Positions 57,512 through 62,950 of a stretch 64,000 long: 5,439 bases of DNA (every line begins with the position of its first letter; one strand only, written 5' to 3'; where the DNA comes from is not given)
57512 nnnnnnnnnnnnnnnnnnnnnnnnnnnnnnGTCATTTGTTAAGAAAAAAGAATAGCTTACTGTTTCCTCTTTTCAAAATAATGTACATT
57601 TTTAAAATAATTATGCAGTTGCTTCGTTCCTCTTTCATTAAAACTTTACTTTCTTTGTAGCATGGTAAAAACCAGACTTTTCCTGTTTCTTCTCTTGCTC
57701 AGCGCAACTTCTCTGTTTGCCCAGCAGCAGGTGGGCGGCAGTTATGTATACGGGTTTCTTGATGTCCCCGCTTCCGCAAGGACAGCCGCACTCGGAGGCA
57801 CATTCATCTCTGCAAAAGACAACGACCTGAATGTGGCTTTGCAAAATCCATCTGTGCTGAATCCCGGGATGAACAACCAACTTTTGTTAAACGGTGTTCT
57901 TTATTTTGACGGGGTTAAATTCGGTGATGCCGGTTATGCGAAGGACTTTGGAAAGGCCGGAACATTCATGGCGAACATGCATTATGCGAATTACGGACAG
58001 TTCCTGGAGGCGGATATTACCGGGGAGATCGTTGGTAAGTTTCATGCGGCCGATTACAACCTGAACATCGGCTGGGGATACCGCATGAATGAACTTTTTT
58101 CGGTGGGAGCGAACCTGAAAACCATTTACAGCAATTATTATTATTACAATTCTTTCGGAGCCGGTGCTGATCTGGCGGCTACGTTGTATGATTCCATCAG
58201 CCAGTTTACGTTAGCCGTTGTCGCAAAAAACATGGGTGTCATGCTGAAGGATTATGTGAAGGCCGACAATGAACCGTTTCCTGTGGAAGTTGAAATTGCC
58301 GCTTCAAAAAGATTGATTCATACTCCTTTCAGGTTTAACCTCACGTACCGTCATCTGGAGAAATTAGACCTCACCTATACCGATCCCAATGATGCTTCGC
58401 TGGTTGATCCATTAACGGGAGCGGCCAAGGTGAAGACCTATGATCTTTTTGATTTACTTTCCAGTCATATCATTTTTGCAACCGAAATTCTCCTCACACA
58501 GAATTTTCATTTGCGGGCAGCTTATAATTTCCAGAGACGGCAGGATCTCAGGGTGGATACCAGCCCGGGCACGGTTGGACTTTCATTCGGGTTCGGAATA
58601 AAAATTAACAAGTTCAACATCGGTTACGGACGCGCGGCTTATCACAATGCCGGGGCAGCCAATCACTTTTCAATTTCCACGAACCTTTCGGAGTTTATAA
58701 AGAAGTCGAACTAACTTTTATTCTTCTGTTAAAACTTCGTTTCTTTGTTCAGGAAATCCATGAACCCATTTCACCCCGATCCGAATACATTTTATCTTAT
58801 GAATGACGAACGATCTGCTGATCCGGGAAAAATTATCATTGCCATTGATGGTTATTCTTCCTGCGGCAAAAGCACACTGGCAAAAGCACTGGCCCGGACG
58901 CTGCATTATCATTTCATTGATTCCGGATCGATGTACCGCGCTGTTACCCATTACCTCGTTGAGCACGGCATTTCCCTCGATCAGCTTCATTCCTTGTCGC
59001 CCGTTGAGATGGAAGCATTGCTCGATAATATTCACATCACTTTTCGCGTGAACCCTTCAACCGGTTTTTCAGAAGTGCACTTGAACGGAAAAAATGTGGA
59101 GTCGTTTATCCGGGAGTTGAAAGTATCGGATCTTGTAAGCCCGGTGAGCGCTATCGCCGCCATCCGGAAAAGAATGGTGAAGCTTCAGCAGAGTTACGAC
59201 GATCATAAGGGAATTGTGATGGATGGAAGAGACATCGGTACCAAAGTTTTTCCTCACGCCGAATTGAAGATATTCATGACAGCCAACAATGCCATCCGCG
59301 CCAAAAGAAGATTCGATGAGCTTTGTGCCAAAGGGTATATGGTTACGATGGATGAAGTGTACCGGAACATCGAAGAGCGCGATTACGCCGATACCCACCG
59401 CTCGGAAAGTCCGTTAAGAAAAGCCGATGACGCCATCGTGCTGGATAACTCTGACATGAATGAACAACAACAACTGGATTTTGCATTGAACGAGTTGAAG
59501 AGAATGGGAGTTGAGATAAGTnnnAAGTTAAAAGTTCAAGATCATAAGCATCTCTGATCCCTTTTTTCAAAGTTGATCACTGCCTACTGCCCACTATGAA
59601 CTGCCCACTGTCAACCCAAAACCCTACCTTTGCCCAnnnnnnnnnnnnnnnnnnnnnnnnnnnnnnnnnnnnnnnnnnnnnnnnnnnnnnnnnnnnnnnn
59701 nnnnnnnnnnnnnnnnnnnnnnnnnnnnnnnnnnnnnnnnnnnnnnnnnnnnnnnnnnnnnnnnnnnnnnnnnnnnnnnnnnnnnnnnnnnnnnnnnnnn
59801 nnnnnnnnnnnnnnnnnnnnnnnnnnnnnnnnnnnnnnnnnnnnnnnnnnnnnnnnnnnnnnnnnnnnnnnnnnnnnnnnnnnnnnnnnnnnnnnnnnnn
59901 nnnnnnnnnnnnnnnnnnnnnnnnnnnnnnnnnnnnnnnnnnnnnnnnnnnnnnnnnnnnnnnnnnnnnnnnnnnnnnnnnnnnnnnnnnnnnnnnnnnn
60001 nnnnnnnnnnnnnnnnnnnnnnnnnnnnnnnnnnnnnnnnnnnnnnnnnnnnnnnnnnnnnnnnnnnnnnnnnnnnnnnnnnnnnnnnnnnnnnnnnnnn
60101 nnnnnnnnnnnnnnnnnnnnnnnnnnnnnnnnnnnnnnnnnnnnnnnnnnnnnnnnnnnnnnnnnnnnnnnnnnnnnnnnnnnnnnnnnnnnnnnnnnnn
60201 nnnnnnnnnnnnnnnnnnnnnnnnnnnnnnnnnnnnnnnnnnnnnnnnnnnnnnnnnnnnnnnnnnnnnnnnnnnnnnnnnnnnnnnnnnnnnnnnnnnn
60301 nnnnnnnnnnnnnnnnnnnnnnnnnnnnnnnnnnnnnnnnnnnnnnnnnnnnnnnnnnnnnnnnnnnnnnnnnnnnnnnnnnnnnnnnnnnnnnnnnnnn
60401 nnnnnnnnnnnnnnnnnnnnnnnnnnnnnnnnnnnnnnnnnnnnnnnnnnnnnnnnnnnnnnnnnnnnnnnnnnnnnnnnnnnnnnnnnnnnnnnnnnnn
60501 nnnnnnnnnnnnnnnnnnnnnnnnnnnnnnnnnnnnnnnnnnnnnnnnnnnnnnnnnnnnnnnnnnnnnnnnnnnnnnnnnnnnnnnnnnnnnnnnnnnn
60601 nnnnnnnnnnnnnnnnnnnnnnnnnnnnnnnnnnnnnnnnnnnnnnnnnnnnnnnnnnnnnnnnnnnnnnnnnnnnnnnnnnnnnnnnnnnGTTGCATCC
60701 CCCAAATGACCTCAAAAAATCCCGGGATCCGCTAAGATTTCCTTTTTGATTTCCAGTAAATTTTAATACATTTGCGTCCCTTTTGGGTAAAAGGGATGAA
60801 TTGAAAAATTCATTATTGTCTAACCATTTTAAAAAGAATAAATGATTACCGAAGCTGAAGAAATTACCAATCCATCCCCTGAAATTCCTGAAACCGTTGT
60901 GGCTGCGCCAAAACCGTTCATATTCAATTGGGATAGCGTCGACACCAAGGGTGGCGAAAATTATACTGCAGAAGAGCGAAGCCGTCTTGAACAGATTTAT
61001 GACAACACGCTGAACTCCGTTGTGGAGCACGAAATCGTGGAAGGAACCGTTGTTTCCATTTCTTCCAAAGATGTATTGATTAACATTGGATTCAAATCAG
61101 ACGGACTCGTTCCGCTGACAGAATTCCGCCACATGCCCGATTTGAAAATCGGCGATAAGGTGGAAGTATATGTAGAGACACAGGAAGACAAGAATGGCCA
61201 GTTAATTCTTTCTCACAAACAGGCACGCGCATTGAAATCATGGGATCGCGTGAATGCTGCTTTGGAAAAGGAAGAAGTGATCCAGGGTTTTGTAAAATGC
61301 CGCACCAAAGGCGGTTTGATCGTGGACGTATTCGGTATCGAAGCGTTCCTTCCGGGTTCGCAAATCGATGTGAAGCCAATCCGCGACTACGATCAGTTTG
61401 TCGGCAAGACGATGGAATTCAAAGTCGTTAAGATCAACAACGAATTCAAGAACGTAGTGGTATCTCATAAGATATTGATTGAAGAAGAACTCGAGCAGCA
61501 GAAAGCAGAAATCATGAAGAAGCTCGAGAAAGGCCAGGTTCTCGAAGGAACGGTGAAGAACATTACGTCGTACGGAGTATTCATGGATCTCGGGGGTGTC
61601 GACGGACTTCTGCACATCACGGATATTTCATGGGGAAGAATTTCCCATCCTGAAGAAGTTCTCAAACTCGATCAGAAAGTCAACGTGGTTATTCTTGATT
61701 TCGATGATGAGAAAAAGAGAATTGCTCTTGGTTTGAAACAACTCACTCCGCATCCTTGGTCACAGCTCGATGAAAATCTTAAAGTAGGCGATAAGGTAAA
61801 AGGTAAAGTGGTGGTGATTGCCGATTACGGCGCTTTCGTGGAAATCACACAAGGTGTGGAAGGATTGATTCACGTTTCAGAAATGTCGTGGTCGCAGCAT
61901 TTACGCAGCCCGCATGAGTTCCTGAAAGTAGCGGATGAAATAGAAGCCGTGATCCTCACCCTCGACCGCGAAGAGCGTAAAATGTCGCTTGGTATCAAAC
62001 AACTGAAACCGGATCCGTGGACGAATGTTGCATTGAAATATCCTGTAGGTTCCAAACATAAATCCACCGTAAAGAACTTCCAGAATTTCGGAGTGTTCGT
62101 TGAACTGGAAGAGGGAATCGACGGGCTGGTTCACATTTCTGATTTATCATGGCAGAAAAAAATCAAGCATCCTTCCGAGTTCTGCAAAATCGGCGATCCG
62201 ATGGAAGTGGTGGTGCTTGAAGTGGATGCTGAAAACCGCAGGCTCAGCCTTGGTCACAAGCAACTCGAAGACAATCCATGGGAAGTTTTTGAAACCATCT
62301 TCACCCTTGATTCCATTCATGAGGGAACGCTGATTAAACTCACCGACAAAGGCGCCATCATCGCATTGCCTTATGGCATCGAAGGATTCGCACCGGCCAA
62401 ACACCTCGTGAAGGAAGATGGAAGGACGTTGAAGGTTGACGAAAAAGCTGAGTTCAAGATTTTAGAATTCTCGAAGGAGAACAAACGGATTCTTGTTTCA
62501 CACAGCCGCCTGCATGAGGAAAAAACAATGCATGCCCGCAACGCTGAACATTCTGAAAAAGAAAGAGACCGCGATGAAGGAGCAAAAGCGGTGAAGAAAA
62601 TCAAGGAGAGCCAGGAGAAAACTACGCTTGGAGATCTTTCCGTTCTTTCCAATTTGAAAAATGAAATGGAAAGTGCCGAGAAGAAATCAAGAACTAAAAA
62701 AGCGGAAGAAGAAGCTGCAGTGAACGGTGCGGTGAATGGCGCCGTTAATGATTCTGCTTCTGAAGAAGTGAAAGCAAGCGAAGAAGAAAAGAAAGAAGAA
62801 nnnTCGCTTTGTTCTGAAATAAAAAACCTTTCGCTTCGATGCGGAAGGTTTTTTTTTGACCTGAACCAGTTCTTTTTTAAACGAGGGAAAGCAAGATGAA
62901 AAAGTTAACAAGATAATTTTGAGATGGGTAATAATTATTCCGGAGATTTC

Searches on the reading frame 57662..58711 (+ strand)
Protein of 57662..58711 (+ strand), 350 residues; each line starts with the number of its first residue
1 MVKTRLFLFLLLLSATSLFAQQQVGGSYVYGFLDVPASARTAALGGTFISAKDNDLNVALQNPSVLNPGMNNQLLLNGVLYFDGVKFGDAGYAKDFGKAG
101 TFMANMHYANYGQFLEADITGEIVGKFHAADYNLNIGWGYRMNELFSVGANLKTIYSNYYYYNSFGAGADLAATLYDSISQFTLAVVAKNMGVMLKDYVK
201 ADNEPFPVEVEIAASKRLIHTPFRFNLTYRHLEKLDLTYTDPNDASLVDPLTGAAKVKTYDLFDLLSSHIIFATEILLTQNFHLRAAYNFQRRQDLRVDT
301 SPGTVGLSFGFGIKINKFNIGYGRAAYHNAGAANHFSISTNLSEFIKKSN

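Call 6: search_protein_families(library=pfam, proteins=[window:57662-58711:+])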
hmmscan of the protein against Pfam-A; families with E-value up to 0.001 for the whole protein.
window:57662-58711:+ (350 aa): 0 families

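Call 16: find_encoding_contigs(protein=window:57662-58711:+, flank=4000, max_places=6)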
Protein window:57662-58711:+ (350 aa): 1 contig read that carries it; 1 place shown.
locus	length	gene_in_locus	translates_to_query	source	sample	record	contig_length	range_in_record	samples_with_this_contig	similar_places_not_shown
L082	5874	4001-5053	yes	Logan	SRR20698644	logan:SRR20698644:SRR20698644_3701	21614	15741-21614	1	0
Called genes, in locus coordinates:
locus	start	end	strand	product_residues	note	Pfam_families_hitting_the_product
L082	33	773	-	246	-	PF13568:OMP_b-brl_2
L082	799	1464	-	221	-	PF01209:Ubie_methyltran, PF02353:CMAS (weak), PF13489:Methyltransf_23, PF06325:PrmA (weak), PF13847:Methyltransf_31, PF08241:Methyltransf_11, PF08242:Methyltransf_12, PF13649:Methyltransf_25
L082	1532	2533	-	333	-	PF00294:PfkB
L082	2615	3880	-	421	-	PF00155:Aminotran_1_2, PF01041:DegT_DnrJ_EryC1 (faint), PF01053:Cys_Met_Meta_PP (faint)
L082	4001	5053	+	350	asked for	-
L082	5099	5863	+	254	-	PF02224:Cytidylate_kin, PF13189:Cytidylate_kin2 (weak), PF13238:AAA_18 (faint)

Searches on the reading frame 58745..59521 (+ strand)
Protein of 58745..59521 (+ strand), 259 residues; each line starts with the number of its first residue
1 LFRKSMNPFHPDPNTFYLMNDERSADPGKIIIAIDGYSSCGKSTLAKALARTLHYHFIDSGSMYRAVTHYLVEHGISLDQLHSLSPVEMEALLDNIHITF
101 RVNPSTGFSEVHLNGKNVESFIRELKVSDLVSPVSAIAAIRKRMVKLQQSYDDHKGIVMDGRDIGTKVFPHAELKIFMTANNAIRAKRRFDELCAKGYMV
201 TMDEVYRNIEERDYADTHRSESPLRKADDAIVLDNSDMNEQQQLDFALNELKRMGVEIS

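Call 6: search_protein_families(library=pfam, proteins=[window:58745-59521:+])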
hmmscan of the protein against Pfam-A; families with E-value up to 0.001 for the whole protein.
window:58745-59521:+ (259 aa): 4 families
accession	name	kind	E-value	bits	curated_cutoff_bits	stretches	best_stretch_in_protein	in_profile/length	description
PF02224.24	Cytidylate_kin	-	7.5e-62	209.2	26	1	32-251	1-209/211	Cytidylate kinase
PF13238.12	AAA_18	-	4.4e-07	30.8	29.4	1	32-188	1-107/128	AAA domain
PF13189.12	Cytidylate_kin2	-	8.7e-07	29.7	28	1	31-214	1-148/176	Cytidylate kinase-like family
PF13207.12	AAA_17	-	0.00018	22.2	27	0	36-102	2-67/136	AAA domain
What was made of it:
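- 58745..59524 (+): cmk (cytidylate kinase), upstream neighbour. Pfam PF02224, 7.5e-62 (call 6).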

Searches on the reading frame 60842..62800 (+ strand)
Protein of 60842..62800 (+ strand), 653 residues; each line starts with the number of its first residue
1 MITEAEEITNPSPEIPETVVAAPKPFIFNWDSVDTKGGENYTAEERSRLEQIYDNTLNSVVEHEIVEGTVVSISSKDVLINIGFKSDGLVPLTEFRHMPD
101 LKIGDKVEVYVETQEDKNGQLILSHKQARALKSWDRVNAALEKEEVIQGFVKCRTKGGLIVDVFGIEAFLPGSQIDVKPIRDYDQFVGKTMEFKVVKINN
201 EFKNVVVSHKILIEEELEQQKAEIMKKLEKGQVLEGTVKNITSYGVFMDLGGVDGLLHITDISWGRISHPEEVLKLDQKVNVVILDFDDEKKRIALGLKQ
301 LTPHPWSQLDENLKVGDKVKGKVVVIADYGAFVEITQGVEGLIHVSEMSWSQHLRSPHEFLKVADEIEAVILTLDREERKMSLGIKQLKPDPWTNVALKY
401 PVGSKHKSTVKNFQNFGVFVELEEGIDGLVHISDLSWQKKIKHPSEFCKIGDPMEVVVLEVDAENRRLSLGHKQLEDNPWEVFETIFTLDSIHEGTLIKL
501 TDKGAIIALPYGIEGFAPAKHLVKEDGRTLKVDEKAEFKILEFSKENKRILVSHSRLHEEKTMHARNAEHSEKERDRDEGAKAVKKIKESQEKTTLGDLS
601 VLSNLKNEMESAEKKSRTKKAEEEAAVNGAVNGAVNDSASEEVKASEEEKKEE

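Call 6: search_protein_families(library=pfam, proteins=[window:60842-62800:+])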
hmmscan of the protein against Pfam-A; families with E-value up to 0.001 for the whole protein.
window:60842-62800:+ (653 aa): 4 families
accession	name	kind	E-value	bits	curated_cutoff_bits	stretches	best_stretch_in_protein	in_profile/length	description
PF00575.29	S1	-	5.3e-83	273.9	22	6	227-299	1-74/74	S1 RNA binding domain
PF23459.1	S1_RRP5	-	2.6e-20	73.2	27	1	228-296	1-70/72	RRP5 S1 domain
PF21710.3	Spt6_S1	-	7.1e-09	36.3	27.5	0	410-465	24-79/91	Spt6, S1/OB domain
PF13509.12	S1_2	-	3.3e-05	24.3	21.8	0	231-263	2-35/61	S1 domain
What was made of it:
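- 60842..62803 (+): rpsA (ribosomal protein S1, six S1 domains), downstream neighbour. It served as the handle to find the independent assembly. Pfam PF00575, 5e-83 (call 6).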

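Call 12: find_encoding_contigs(protein=window:60842-62800:+, flank=2500, max_places=6)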
Protein window:60842-62800:+ (653 aa): 1 contig read that carries it; 1 place shown.
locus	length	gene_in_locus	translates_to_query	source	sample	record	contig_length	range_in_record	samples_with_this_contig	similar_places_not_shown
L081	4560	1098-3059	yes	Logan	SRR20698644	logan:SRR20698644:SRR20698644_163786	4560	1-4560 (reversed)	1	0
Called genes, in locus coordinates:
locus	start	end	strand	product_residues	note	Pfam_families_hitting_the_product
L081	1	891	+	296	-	?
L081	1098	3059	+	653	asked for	PF00575:S1 (weak), PF23459:S1_RRP5 (faint), PF00575:S1, PF21710:Spt6_S1 (faint), PF00575:S1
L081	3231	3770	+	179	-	PF00156:Pribosyltran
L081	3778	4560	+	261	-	?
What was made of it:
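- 60842..62803 (+): The exact product is on Logan contig SRR20698644_163786 (call 12).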
